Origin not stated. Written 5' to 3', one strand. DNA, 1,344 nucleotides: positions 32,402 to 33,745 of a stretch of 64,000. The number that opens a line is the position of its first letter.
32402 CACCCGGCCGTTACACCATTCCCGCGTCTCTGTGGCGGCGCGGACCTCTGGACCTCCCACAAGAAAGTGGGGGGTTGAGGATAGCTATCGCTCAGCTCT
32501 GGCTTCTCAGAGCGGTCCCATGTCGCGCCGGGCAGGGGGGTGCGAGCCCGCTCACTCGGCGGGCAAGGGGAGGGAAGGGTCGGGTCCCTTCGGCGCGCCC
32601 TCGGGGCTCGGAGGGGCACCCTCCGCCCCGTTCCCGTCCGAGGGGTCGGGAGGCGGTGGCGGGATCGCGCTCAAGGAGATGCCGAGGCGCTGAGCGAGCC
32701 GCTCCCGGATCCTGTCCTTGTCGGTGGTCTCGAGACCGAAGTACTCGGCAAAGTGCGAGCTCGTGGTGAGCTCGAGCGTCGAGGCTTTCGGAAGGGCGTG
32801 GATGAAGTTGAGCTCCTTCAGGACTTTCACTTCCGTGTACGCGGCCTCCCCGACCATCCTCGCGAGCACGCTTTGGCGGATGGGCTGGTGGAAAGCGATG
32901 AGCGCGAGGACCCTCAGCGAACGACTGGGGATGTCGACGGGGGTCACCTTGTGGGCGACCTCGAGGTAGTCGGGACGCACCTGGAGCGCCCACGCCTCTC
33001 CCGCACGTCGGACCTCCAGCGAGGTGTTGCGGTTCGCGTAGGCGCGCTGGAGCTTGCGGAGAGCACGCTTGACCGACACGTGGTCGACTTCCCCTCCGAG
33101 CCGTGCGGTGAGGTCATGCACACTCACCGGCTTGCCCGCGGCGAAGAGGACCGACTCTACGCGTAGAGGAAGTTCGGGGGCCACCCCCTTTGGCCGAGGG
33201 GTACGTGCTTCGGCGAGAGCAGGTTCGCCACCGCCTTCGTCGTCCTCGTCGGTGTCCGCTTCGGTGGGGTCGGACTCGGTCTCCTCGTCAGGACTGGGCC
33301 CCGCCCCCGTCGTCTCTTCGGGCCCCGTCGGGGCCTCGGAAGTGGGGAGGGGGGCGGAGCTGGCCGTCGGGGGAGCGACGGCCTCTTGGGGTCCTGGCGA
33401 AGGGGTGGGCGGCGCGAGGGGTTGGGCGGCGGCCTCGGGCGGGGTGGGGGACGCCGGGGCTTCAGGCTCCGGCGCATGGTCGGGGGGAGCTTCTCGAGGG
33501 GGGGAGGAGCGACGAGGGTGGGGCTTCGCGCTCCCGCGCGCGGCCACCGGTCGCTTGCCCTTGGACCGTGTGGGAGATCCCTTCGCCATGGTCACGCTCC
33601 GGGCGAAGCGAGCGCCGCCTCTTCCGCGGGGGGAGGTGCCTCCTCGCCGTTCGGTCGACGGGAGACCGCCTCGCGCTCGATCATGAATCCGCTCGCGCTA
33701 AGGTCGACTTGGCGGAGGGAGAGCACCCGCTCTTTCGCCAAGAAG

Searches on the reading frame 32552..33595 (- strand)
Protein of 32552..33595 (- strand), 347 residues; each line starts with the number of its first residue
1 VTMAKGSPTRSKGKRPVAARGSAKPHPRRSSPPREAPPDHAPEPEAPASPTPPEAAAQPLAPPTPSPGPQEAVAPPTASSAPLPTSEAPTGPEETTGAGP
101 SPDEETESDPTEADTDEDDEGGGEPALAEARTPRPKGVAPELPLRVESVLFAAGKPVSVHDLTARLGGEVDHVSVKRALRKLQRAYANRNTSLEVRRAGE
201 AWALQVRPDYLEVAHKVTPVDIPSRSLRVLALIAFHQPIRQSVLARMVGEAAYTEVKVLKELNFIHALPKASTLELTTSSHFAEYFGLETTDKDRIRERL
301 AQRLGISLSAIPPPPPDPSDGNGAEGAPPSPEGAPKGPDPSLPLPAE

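Call 9: search_protein_families(library=pfam, proteins=[window:32552-33595:-], max_evalue=0.001)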
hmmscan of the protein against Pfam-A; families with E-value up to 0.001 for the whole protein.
window:32552-33595:- (347 aa): 1 family
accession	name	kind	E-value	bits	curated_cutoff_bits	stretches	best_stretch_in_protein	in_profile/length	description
PF04079.22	SMC_ScpB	-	3.6e-27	95.4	27.4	1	145-292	2-155/160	Segregation and condensation complex subunit ScpB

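Call 45: find_homologous_proteins(query=window:32555-33589:-, max_evalue=1e-20)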
Query window:32555-33589:- (345 aa): 141 proteins with E <= 1e-20 among 8000 candidates; the best 120 are listed.
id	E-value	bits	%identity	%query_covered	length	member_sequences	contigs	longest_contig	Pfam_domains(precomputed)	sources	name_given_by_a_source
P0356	3.3e-214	729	100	100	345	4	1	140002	PF04079.23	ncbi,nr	ncbi:MAG: SMC-Scp complex subunit ScpB [Euryarchaeota archaeon]|nr:SMC-Scp complex subunit ScpB [Eur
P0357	5.5e-110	386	75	73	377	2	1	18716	PF04079.23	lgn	-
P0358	1.0e-109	385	70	83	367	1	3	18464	PF04079.23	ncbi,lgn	-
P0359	2.4e-107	378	67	80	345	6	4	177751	PF04079.23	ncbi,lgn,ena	-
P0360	1.5e-105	372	60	98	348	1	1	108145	PF04079.23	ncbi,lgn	-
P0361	3.4e-90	321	59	87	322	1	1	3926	PF04079.23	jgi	jgi:segregation and condensation protein B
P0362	6.9e-90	320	59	73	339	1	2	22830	PF04079.23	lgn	-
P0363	1.2e-87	313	69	54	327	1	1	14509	PF04079.23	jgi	jgi:segregation and condensation protein B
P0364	2.3e-59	220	59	56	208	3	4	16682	PF04079.23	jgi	jgi:segregation and condensation protein B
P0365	3.7e-59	219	53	57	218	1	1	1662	PF04079.23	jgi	jgi:segregation and condensation protein B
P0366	9.6e-58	214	58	54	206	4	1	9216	PF04079.23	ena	-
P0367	2.5e-54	203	53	57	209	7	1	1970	PF04079.23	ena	-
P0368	1.4e-53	201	58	52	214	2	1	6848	PF04079.23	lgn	-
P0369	6.9e-52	195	51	56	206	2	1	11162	PF04079.23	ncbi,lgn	-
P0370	2.4e-51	193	50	59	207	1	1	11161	PF04079.23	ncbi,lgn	ncbi:MAG: SMC-Scp complex subunit ScpB [Thermoplasmata archaeon]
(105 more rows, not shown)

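Call 46: find_encoding_contigs(protein=P0356, flank=10000, max_places=6)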
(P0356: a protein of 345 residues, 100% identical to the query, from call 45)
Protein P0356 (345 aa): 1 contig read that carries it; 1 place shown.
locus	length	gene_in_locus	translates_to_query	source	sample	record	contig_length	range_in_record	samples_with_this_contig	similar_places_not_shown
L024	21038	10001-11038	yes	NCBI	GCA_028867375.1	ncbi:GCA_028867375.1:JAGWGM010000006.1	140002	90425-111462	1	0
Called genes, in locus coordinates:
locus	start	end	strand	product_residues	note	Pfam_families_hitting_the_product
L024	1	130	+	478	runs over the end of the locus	PF00890:FAD_binding_2 (faint), PF01134:GIDA (weak), PF01266:DAO (faint), PF03486:HI0933_like (faint), PF07992:Pyr_redox_2, PF13738:Pyr_redox_3, PF00070:Pyr_redox, PF02852:Pyr_redox_dim, +2 more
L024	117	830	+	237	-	PF21948:LplA-B_cat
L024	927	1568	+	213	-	-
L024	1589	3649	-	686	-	PF13620:CarboxypepD_reg (weak)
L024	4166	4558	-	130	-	-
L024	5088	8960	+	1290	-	PF02463:SMC_N, PF13175:AAA_15 (weak), PF13476:AAA_23, PF13555:AAA_29 (weak), PF08614:ATG16 (faint), PF23649:FKBP15 (faint), PF06470:SMC_hinge, PF13304:AAA_21 (weak), +1 more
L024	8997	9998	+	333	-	-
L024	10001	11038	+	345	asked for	PF04079:SMC_ScpB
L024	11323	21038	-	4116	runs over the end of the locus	PF13415:Beta-prop_FBX42, PF24981:Beta-prop_ATRN-LZTR1, PF13415:Beta-prop_FBX42, PF24981:Beta-prop_ATRN-LZTR1 (weak), PF13415:Beta-prop_FBX42 (weak), PF24981:Beta-prop_ATRN-LZTR1, PF13415:Beta-prop_FBX42, PF00801:PKD (weak), +4 more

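Call 49: find_encoding_contigs(protein=P0359, flank=10000, max_places=2)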
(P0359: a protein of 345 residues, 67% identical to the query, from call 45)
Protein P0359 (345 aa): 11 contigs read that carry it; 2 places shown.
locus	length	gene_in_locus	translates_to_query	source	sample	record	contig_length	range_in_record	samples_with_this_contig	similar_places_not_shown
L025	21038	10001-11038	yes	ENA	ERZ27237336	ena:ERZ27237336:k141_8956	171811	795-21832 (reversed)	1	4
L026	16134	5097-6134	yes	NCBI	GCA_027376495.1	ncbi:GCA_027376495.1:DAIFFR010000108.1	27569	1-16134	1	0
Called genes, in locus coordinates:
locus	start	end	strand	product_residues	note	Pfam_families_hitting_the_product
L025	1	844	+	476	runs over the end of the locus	PF01134:GIDA (faint), PF01266:DAO (faint), PF01494:FAD_binding_3 (faint), PF07992:Pyr_redox_2, PF12831:FAD_oxidored (weak), PF13738:Pyr_redox_3, PF00070:Pyr_redox, PF02852:Pyr_redox_dim, +1 more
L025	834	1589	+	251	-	PF21948:LplA-B_cat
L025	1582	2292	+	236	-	-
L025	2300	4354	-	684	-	-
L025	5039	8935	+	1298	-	PF02463:SMC_N, PF13175:AAA_15 (weak), PF13476:AAA_23, PF13555:AAA_29 (weak), PF23649:FKBP15 (faint), PF24161:CCDC39 (faint), PF06470:SMC_hinge, PF13304:AAA_21 (weak)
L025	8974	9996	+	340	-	-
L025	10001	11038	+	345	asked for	PF04079:SMC_ScpB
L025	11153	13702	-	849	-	PF09286:Pro-kuma_activ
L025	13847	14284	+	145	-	PF11969:DcpS_C, PF01230:HIT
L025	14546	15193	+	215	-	PF01875:Memo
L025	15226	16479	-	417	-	-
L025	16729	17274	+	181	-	PF22769:DCD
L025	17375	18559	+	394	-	PF00850:Hist_deacetyl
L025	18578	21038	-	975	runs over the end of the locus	PF00133:tRNA-synt_1, PF09334:tRNA-synt_1g (weak), PF13603:tRNA-synt_1_2, PF08264:Anticodon_1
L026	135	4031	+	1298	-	PF02463:SMC_N, PF13175:AAA_15 (weak), PF13476:AAA_23, PF13555:AAA_29 (weak), PF23649:FKBP15 (faint), PF24161:CCDC39 (faint), PF06470:SMC_hinge, PF13304:AAA_21 (weak)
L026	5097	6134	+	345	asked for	PF04079:SMC_ScpB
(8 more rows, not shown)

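Call 50: find_encoding_contigs(protein=P0360, flank=10000, max_places=2)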
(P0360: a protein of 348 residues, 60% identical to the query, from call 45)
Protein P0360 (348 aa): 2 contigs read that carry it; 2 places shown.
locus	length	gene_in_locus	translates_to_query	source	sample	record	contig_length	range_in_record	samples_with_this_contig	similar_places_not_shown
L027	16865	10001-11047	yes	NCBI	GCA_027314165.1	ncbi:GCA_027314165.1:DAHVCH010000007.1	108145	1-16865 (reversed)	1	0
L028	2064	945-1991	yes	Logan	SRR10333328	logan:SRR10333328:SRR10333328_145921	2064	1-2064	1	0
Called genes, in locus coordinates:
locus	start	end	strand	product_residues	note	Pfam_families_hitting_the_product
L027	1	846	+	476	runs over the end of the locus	PF01134:GIDA (faint), PF01266:DAO (faint), PF03486:HI0933_like (faint), PF07992:Pyr_redox_2, PF12831:FAD_oxidored (weak), PF13738:Pyr_redox_3, PF00070:Pyr_redox, PF02852:Pyr_redox_dim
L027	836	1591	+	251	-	PF21948:LplA-B_cat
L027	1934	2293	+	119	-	-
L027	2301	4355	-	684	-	-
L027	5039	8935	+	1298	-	PF02463:SMC_N, PF13175:AAA_15 (weak), PF13476:AAA_23, PF13555:AAA_29 (weak), PF23649:FKBP15 (faint), PF06470:SMC_hinge, PF24161:CCDC39 (weak), PF13304:AAA_21 (weak)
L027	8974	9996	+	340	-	-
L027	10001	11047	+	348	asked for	PF04079:SMC_ScpB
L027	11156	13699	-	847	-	PF09286:Pro-kuma_activ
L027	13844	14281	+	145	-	PF11969:DcpS_C, PF01230:HIT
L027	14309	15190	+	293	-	PF01875:Memo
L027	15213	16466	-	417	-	-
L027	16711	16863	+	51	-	?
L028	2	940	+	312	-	?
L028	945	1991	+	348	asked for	PF04079:SMC_ScpB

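Call 51: find_encoding_contigs(protein=P0357, flank=10000, max_places=2)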
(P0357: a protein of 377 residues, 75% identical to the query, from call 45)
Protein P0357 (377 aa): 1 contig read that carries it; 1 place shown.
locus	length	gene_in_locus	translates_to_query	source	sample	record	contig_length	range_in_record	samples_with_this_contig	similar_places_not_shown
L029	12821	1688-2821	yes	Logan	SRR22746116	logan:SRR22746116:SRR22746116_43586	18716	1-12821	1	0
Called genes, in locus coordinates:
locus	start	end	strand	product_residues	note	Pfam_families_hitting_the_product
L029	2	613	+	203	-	?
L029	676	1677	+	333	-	-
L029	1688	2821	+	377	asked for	PF04079:SMC_ScpB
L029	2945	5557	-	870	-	PF09286:Pro-kuma_activ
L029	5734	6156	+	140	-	PF11969:DcpS_C, PF01230:HIT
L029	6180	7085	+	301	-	PF01875:Memo, PF02900:LigB (faint)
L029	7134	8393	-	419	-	-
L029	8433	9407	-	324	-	PF03116:NQR2_RnfD_RnfE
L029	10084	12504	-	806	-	PF00801:PKD, PF18911:PKD_4, PF00801:PKD, PF18911:PKD_4, PF00801:PKD, PF18911:PKD_4, PF00801:PKD, PF18911:PKD_4, +3 more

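Call 52: find_encoding_contigs(protein=P0358, flank=10000, max_places=2)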
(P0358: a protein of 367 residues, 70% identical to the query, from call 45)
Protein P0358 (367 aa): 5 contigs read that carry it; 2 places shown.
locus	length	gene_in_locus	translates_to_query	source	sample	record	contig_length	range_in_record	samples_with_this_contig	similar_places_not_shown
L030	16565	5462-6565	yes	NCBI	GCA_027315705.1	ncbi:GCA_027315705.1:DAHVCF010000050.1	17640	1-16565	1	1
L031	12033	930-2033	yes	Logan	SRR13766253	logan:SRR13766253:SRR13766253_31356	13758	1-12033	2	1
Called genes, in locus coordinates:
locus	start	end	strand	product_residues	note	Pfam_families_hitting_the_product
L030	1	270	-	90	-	?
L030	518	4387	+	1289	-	PF02463:SMC_N, PF13175:AAA_15 (weak), PF13476:AAA_23, PF13555:AAA_29 (weak), PF23649:FKBP15 (faint), PF06470:SMC_hinge, PF24161:CCDC39 (weak), PF13304:AAA_21 (weak)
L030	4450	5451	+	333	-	-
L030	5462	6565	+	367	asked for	PF04079:SMC_ScpB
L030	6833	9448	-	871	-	PF09286:Pro-kuma_activ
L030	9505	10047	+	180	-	PF11969:DcpS_C, PF01230:HIT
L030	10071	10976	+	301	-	PF01875:Memo, PF02900:LigB (weak)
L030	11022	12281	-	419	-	-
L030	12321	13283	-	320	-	PF03116:NQR2_RnfD_RnfE (weak)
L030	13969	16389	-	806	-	PF00801:PKD, PF18911:PKD_4, PF00801:PKD, PF18911:PKD_4, PF00801:PKD, PF18911:PKD_4, PF00801:PKD, PF18911:PKD_4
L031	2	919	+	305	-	?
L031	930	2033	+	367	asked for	PF04079:SMC_ScpB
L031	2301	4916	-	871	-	PF09286:Pro-kuma_activ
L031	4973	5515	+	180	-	PF11969:DcpS_C, PF01230:HIT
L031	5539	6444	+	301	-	PF01875:Memo, PF02900:LigB (weak)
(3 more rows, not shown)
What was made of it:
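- Insertion: six related contigs from about four lineages have scpB directly next to sedolisin (calls 49-52). The left and right flanks are neighbours in relatives, so a chimera would need two compensating misjoins (calls 49-52).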
